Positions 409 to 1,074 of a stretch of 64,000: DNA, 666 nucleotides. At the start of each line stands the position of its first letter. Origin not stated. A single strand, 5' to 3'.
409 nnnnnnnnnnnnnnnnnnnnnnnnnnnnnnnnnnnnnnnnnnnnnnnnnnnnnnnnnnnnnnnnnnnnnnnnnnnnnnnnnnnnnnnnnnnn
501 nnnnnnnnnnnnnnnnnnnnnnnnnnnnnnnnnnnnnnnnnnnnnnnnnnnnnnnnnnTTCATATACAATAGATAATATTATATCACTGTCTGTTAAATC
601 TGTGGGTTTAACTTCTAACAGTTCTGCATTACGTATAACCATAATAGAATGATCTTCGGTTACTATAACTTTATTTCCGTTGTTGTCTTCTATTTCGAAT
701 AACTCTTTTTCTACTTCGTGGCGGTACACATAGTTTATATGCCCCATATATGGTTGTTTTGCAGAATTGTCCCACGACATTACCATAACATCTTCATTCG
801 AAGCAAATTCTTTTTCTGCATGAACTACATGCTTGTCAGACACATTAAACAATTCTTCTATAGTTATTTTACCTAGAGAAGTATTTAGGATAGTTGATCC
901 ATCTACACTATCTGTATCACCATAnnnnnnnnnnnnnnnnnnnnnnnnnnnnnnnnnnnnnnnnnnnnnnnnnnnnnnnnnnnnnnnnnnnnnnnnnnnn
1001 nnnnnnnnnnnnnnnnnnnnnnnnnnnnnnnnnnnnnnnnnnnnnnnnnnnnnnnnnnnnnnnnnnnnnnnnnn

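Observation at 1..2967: Fractured gp43 DNA polymerase: split intein at the YGDTD|S site with a free-standing endonuclease gene between the halves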

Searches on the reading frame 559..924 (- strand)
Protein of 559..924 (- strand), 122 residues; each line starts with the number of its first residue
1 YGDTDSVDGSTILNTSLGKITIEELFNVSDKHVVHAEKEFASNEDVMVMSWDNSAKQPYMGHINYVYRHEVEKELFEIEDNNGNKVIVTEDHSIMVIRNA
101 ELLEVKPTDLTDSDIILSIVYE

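Call 11: search_protein_families(library=pfam, proteins=[window:559-909:-], max_evalue=1)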
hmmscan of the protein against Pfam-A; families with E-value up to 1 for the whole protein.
window:559-909:- (117 aa): 4 families
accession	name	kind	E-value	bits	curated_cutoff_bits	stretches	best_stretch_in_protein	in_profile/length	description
PF14890.11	Intein_splicing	-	2.9e-11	43.9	35.8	1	7-112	2-93/155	Intein splicing domain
PF01079.26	Hint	-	0.015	15.3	29.7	1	43-95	39-92/213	Hint module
PF19086.5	Terpene_syn_C_2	-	0.024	14.8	23.7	1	30-74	92-136/199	Terpene synthase family 2, C-terminal metal binding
PF09456.16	RcsC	-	0.078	13.3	25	1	7-64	5-61/91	RcsC Alpha-Beta-Loop (ABL)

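Call 18: search_protein_families(library=phrogs, proteins=[window:559-909:-], max_evalue=0.01)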
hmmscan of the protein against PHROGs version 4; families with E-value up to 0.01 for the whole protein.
window:559-909:- (117 aa): 1 family
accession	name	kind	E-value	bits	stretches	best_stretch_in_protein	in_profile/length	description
phrog_27191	-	DNA, RNA and nucleotide metabolism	6.9e-13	49.8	1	1-112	111-225/230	DNA polymerase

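Call 19: search_protein_families(library=ncbifam, proteins=[window:559-909:-], max_evalue=1)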
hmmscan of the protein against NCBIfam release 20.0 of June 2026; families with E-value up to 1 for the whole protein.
window:559-909:- (117 aa): 7 families
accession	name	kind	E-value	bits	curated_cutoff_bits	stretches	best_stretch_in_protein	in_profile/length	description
TIGR01445.1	intein_Nterm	domain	1.1e-08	35.9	24.5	1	2-91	2-83/83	intein N-terminal splicing region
NF011302.0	PRK14714.1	equivalog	1.9e-08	32.3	1791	1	12-113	951-1052/1350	DNA-directed DNA polymerase II large subunit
NF011303.0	PRK14715.1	equivalog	3.8e-07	27.6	1585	1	9-112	908-1013/1627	DNA-directed DNA polymerase II large subunit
NF011491.0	PRK14898.1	equivalog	3.7e-06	25.3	783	1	10-112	94-194/860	DNA-directed RNA polymerase subunit A''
NF011418.0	PRK14845.1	equivalog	0.00011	20.1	756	1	7-91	31-114/1049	translation initiation factor IF-2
NF045703.1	rSAM_Tes_intein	exception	0.00011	20.1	1700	1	31-114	194-275/1040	tetraether lipid synthase Tes, intein-containing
NF038162.1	RtcB_rel_intein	exception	0.016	13.1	1150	1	33-104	113-185/961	intein-containing RtcB family protein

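Call 21: search_dna_similar(query=window:559-924:-, collection=phages, mode=protein, max_rows=60, max_evalue=0.001)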
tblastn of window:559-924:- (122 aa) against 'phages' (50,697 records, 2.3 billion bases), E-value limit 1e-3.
Records with a match: 45; places in all: 45; records where one place covers at least 80% of the query: 36.
Best place of each record, by identity: >=99% 7; 95-99% 3; <60% 35.
By first word of the organism name: Prevotella 15; Pseudomonas 10; Aeromonas 10; Campylobacter 5; Tenacibaculum 3; Salicola 1; Vibrio 1.
By host as written in the record: Prevotella sp. 15; Aeromonas salmonicida 8; Pseudomonas aeruginosa PAO1 5; - 3; Tenacibaculum maritimum 3; Pseudomonas aeruginosa 2; Campylobacter sp. 2; Aeromonas salmonicida subsp. salmonicida 2; and 5 more.
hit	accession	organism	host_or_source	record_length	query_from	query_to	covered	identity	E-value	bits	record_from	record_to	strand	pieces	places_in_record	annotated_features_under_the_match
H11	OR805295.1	Pseudomonas phage Paride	Pseudomonas aeruginosa PAO1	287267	1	122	100%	100.0%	2e-75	247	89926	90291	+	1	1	DNA polymerase | homing endonuclease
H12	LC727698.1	Pseudomonas phage sp. 30-3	Pseudomonas aeruginosa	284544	1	122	100%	100.0%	2e-75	247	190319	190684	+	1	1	hypothetical protein (x2)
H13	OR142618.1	Pseudomonas phage Callisto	Pseudomonas aeruginosa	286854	1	122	100%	100.0%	2e-75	247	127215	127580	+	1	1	hypothetical protein (x2)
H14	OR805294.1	Pseudomonas phage Ettore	Pseudomonas aeruginosa PAO1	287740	1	122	100%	100.0%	2e-75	247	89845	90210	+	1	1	DNA polymerase | homing endonuclease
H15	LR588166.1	Pseudomonas phage vB_PaeM_MIJ3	-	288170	1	122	100%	100.0%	2e-75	247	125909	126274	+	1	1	polB: DNA polymerase II | HNH homing endonuclease III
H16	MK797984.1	Pseudomonas phage vB_PaeM_PA5oct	-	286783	1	122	100%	99.2%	1e-74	245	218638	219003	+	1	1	DNA polymerase | putative Hef-like homing endonuclease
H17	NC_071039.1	Pseudomonas phage vB_PaeM_PA5oct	-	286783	1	122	100%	99.2%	1e-74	245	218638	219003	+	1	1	DNA polymerase | putative Hef-like homing endonuclease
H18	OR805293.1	Pseudomonas phage Deifobo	Pseudomonas aeruginosa PAO1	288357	1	122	100%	98.4%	4e-74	243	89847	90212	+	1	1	DNA polymerase | homing endonuclease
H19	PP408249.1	Pseudomonas phage vB_Pa-PAC2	Pseudomonas aeruginosa PAO1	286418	1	122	100%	98.4%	5e-74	243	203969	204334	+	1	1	DNA polymerase | putative Hef-like homing endonuclease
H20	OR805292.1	Pseudomonas phage Cassandra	Pseudomonas aeruginosa PAO1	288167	1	122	100%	97.5%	6e-74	243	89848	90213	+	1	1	DNA polymerase | homing endonuclease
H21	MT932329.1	Campylobacter phage F379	Campylobacter jejuni RM1221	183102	1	117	96%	39.8%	4e-15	76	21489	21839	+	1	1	putative DNA polymerase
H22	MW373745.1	Campylobacter phage CJLB-13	Campylobacter jejuni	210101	1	117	96%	39.8%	4e-15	76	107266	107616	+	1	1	record has no annotation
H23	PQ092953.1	Campylobacter phage CC_R7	Campylobacter coli 99-2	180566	1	117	96%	39.8%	7e-14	72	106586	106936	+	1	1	DNA polymerase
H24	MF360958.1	Salicola phage SCTP-2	Salicola sp. PV4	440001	1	120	98%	38.5%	1e-16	79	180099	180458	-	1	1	179: DNA polymerase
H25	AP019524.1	Tenacibaculum phage PTm1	Tenacibaculum maritimum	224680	1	119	98%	38.5%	2e-14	74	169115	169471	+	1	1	intein-containing split DNA polymerase precursor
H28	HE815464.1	Campylobacter phage CP21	Campylobacter sp.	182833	4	117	93%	39.1%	6e-14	72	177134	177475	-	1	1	CP21_249: putative DNA-directed DNA polymerase | CP21_250: putative DNA polymerase (T4 gp43-like)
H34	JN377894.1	Aeromonas phage Aes508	Aeromonas salmonicida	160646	1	118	97%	35.8%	1e-12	68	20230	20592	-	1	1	intein-containing split DNA polymerase precursor | putative intein | split DNA polymerase | hypothetical protein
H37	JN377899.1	Aeromonas phage Aes123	Aeromonas salmonicida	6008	1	118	97%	35.8%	3e-12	67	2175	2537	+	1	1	DNA polymerase subunit | putative VSR endonuclease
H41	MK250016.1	Prevotella phage Lak-A1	Prevotella sp.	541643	2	119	97%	32.1%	2e-10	62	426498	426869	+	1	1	record has no annotation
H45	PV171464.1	Vibrio phage VPALA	Vibrio anguillarum ALA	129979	2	119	97%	31.7%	4e-8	56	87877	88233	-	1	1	DNA-directed DNA polymerase | hypothetical protein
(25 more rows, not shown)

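Call 23: get_annotated_region(hit=H34, flank=4000)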
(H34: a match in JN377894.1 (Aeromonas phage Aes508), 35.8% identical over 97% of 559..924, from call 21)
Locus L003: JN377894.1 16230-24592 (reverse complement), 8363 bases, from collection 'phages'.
description: Aeromonas phage Aes508, complete genome.
organism: Aeromonas phage Aes508 (NCBI taxid 1198013)
taxonomy: Viruses; Duplodnaviria; Heunggongvirae; Uroviricota; Caudoviricetes; Straboviridae; Tulanevirus; Tulanevirus aes508
host: Aeromonas salmonicida; source: -; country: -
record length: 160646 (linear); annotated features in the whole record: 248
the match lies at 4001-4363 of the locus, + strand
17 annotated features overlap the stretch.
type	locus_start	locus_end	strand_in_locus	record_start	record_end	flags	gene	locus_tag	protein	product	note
CDS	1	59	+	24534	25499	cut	-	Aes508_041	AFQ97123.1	clamp-loader subunit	gp44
CDS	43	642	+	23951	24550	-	-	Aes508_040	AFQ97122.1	clamp-loader subunit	gp62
CDS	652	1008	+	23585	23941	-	regA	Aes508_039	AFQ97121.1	translational repressor protein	RegA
CDS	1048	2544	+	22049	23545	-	-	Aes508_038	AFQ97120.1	split DNA polymerase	gp43A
CDS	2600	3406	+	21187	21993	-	-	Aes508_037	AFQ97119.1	putative Seg-like homing endonuclease, GIY-YIG family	-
CDS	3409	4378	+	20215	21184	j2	-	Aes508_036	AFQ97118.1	intein-containing split DNA polymerase precursor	gp34B-1; N-terminal fragment including group I intron and N-intein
mat_peptide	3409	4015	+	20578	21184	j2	-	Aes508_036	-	split DNA polymerase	-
mat_peptide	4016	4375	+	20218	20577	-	-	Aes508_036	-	putative intein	-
CDS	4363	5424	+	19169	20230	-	-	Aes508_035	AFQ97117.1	hypothetical protein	-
misc_feature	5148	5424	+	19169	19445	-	-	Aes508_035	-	-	similar to very short patch repair (VSR) endonuclease domain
CDS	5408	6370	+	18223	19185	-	-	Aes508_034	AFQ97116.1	intein-containing split DNA polymerase precursor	gp43B-2; C-terminal fragment including C-intein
mat_peptide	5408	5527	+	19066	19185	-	-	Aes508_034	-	putative intein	-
mat_peptide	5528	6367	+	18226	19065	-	-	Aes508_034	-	split DNA polymerase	-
CDS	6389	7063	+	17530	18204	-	-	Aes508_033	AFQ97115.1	dCMP hydroxymethylase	gp42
CDS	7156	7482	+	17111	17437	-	-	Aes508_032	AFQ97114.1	initiator of head vertex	gp40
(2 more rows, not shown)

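Call 24: get_annotated_region(hit=H25, flank=4000)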
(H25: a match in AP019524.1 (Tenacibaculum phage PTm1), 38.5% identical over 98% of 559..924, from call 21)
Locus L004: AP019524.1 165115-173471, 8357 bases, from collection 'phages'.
description: Tenacibaculum phage PTm1 DNA, complete genome.
organism: Tenacibaculum phage PTm1 (NCBI taxid 2547425)
taxonomy: Viruses; Duplodnaviria; Heunggongvirae; Uroviricota; Caudoviricetes; Shirahamavirus; Shirahamavirus PTm1
host: Tenacibaculum maritimum; source: seawater; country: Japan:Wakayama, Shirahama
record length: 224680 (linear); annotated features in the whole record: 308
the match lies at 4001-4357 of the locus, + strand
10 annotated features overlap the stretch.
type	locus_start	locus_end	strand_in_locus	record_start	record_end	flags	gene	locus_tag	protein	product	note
CDS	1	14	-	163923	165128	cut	-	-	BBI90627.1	hypothetical protein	PTm1_ORF-235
CDS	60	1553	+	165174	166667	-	-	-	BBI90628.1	DNA polymerase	PTm1_ORF-236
CDS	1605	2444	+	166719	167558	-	-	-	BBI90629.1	hypothetical protein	PTm1_ORF-237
CDS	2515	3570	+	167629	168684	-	-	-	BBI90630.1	hypothetical protein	PTm1_ORF-238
CDS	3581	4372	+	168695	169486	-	-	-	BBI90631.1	intein-containing split DNA polymerase precursor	PTm1_ORF-239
CDS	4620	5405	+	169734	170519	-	-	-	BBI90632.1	VSR endonuclease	PTm1_ORF-240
CDS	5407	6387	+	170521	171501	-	-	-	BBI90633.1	DNA polymerase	PTm1_ORF-241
CDS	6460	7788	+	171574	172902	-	-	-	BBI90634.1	hypothetical protein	PTm1_ORF-242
CDS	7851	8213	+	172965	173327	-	-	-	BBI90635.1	hypothetical protein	PTm1_ORF-243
CDS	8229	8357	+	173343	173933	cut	-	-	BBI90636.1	hypothetical protein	PTm1_ORF-244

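Call 25: get_annotated_region(hit=H28, flank=4000)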
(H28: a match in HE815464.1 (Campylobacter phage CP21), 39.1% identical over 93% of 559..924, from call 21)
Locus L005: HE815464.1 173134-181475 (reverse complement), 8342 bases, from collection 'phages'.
description: Campylobacter phage CP21 complete sequence.
organism: Campylobacter phage CP21 (NCBI taxid 2881391)
taxonomy: Viruses; Duplodnaviria; Heunggongvirae; Uroviricota; Caudoviricetes; Eucampyvirinae; Firehammervirus; Firehammervirus CP21
host: Campylobacter sp.; source: water; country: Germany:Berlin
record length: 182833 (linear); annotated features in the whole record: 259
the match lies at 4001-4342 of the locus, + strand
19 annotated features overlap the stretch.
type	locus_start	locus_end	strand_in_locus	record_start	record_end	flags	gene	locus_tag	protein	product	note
CDS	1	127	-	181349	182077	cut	CP21_257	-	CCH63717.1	hypothetical protein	-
CDS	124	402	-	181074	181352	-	CP21_256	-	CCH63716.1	putative lipoprotein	-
CDS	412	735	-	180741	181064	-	CP21_255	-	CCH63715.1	putative membrane protein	-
CDS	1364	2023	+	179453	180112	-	CP21_254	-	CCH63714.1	putative ExsB-like transcriptional regulator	-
CDS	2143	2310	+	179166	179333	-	CP21_253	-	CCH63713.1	putative DNA polymerase (T4 gp43-like)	-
CDS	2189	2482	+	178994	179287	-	CP21_252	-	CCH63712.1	putative DNA polymerase (T4 gp43-like)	-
CDS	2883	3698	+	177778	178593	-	CP21_251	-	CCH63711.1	putative DNA polymerase (T4 gp43-like)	-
CDS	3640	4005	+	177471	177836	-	CP21_250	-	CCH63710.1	putative DNA polymerase (T4 gp43-like)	-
CDS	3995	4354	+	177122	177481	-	CP21_249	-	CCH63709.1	putative DNA-directed DNA polymerase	-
CDS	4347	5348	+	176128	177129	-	CP21_248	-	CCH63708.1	hypothetical protein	-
CDS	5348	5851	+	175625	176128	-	CP21_247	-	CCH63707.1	putative DNA polymerase (T4 gp43-like)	-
CDS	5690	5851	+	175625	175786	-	CP21_246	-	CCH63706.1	putative DNA polymerase (T4 gp43-like)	-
CDS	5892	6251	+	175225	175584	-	CP21_245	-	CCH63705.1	putative DNA polymerase (T4 gp43-like)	-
CDS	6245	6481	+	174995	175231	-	CP21_244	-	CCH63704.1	putative membrane protein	-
CDS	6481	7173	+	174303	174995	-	CP21_243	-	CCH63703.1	hypothetical protein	-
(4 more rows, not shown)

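Call 26: get_annotated_region(hit=H24, flank=4000)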
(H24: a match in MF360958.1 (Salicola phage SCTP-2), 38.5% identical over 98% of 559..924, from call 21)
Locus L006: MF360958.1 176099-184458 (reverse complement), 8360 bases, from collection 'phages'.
description: Salicola phage SCTP-2, complete genome.
organism: Salicola phage SCTP-2 (NCBI taxid 2015814)
taxonomy: Viruses; Duplodnaviria; Heunggongvirae; Uroviricota; Caudoviricetes
host: Salicola sp. PV4; source: solar saltern; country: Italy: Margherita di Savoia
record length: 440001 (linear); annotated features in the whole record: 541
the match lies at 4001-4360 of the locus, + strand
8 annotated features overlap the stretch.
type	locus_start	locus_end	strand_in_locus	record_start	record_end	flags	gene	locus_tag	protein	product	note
CDS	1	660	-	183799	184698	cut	183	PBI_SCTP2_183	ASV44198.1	hypothetical protein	-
CDS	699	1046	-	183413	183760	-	182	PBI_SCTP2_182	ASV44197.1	hypothetical protein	-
CDS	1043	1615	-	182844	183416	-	181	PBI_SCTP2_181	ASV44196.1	hypothetical protein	-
CDS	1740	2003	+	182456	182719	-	180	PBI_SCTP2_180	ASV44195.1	hypothetical protein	-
CDS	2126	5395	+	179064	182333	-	179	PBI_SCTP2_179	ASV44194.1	DNA polymerase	DNA polymerase (T4gp43 homologue)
CDS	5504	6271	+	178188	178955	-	178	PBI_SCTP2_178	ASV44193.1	hypothetical protein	-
CDS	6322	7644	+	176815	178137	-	177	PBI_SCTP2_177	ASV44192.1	hypothetical protein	-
CDS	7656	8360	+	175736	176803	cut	176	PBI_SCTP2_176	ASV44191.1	DNA polymerase I-like protein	DNA polymerase I homologue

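Call 43: search_solved_structures(query=window:559-909:-, max_evalue=1, show_alignments=3)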
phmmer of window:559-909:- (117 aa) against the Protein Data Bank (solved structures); distinct sequences matched with E-value up to 1: 17.
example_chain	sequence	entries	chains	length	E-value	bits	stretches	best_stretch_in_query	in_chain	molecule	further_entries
9hth_A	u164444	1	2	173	7.9e-12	48.7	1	2-112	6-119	DNA-directed DNA polymerase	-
5o9i_A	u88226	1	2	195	2.7e-06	30.8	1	18-112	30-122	Transcription initiation factor IIB,Transcription initiation factor IIB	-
5o9j_A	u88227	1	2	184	2.1e-05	28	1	32-112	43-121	Transcription initiation factor IIB,Transcription initiation factor IIB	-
2cw7_A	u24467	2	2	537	0.00017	25.1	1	37-111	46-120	Endonuclease PI-PkoII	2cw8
1dq3_A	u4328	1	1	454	0.00029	24.3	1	36-112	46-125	ENDONUCLEASE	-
2lqm_A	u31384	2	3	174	0.011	19.2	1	40-111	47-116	Pho radA intein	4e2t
4e2u_A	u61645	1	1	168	0.012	19.2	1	40-110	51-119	Pho radA intein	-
8tco_A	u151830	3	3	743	0.012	19.1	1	55-116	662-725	Envelope glycoprotein H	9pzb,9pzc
44ab_A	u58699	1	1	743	0.015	18.8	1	55-116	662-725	gH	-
5bkh_A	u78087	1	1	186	0.07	16.6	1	9-114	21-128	DNA polymerase II large subunit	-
7oec_A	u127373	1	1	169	0.12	15.9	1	11-114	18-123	DNA polymerase II large subunit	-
6rpp_A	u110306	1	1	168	0.15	15.6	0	32-112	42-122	Cell division control protein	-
7ram_A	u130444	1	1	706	0.17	15.4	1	55-108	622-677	Envelope glycoprotein H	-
2jmz_A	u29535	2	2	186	0.21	15.1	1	38-103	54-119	Hypothetical protein MJ0781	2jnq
2lcj_A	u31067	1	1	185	0.29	14.7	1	14-112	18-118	Pab polC intein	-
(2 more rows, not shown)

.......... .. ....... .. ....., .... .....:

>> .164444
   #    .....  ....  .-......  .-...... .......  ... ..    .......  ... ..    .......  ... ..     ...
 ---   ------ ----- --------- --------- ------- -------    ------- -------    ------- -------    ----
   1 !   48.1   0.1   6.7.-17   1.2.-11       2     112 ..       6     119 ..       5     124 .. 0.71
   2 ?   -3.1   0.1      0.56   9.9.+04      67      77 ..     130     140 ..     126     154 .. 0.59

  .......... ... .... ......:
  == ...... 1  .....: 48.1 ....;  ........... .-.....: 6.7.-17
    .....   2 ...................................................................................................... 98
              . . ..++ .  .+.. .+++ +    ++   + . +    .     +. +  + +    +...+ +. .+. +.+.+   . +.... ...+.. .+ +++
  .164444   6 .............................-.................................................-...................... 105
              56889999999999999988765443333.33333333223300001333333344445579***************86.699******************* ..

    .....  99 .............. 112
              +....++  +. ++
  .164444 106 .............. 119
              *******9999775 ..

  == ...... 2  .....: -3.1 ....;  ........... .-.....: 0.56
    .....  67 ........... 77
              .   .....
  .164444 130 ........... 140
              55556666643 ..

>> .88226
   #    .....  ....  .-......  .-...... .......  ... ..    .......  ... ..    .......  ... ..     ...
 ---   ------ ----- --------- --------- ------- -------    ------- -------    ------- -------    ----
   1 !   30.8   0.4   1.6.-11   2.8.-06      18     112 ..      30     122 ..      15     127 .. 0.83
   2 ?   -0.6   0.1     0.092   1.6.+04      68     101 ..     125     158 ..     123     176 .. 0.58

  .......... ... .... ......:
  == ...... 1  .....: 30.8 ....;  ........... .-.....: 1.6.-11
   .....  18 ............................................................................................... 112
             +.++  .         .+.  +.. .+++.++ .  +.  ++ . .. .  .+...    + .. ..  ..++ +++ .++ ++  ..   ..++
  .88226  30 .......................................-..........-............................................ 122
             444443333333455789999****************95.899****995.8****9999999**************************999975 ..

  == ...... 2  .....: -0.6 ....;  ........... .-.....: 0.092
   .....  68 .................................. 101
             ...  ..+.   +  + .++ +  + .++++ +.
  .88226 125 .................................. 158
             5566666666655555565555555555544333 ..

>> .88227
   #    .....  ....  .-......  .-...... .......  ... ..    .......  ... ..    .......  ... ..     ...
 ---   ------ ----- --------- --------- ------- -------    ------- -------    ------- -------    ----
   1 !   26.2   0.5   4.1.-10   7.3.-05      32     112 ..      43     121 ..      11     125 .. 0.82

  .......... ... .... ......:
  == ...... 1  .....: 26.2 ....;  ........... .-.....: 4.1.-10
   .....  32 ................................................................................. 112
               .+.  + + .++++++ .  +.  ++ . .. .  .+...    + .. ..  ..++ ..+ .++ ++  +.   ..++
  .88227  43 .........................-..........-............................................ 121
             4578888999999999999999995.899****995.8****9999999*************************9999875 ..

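Call 46: get_annotated_region(hit=H21, flank=4000)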
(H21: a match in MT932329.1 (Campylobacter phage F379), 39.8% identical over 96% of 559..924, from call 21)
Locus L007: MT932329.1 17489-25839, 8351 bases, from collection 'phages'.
description: Campylobacter phage F379, complete genome.
organism: Campylobacter phage F379 (NCBI taxid 2776767)
taxonomy: Viruses; Duplodnaviria; Heunggongvirae; Uroviricota; Caudoviricetes; Eucampyvirinae; Firehammervirus
host: Campylobacter jejuni RM1221; source: chicken fecal sample; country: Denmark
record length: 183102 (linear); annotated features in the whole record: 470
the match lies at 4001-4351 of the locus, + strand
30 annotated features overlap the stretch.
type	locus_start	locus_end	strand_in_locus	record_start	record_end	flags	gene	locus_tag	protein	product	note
repeat_region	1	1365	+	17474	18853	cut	-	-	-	-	repeat_region_2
repeat_region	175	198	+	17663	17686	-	-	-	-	-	core repeat unit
repeat_region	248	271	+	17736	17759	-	-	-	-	-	core repeat unit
repeat_region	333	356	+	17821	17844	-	-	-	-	-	core repeat unit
repeat_region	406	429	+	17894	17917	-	-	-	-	-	core repeat unit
repeat_region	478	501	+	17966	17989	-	-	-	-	-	core repeat unit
repeat_region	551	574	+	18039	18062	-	-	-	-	-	core repeat unit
repeat_region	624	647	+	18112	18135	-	-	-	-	-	core repeat unit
repeat_region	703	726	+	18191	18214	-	-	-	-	-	core repeat unit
repeat_region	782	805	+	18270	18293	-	-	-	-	-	core repeat unit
repeat_region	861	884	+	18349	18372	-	-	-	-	-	core repeat unit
repeat_region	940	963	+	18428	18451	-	-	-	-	-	core repeat unit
repeat_region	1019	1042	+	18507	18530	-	-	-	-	-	core repeat unit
repeat_region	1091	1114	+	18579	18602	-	-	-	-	-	core repeat unit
repeat_region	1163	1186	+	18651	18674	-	-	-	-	-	core repeat unit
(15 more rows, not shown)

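Call 47: get_annotated_region(hit=H45, flank=4000)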
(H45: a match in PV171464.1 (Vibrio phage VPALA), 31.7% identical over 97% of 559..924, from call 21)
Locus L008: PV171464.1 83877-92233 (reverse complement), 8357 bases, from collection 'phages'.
description: Vibrio phage VPALA, complete genome.
organism: Vibrio phage VPALA (NCBI taxid 3400948)
taxonomy: Viruses
host: Vibrio anguillarum ALA; source: waste water; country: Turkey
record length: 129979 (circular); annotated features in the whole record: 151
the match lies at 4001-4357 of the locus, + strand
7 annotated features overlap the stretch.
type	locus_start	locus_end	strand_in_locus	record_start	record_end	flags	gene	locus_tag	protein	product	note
CDS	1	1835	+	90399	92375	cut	-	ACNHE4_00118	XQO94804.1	RNA polymerase sigma factor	transcription regulation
CDS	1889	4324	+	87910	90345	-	-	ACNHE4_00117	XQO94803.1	DNA-directed DNA polymerase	-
CDS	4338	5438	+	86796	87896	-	-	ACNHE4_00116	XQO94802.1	hypothetical protein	-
CDS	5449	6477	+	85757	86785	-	-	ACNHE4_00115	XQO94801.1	DNA-directed DNA polymerase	-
CDS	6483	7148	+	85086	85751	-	-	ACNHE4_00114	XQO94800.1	hypothetical protein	-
CDS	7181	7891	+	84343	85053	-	-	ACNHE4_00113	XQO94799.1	guanylate kinase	-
CDS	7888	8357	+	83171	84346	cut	-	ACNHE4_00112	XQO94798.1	hypothetical protein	-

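Call 48: get_annotated_region(hit=H41, flank=5000)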
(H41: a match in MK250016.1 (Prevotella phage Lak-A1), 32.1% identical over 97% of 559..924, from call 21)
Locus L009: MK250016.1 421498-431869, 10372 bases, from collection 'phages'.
description: MAG: Prevotella phage Lak-A1, complete genome.
organism: Prevotella phage Lak-A1 (NCBI taxid 2491281)
taxonomy: Viruses; Duplodnaviria; Heunggongvirae; Uroviricota; Caudoviricetes
host: Prevotella sp.; source: human feces; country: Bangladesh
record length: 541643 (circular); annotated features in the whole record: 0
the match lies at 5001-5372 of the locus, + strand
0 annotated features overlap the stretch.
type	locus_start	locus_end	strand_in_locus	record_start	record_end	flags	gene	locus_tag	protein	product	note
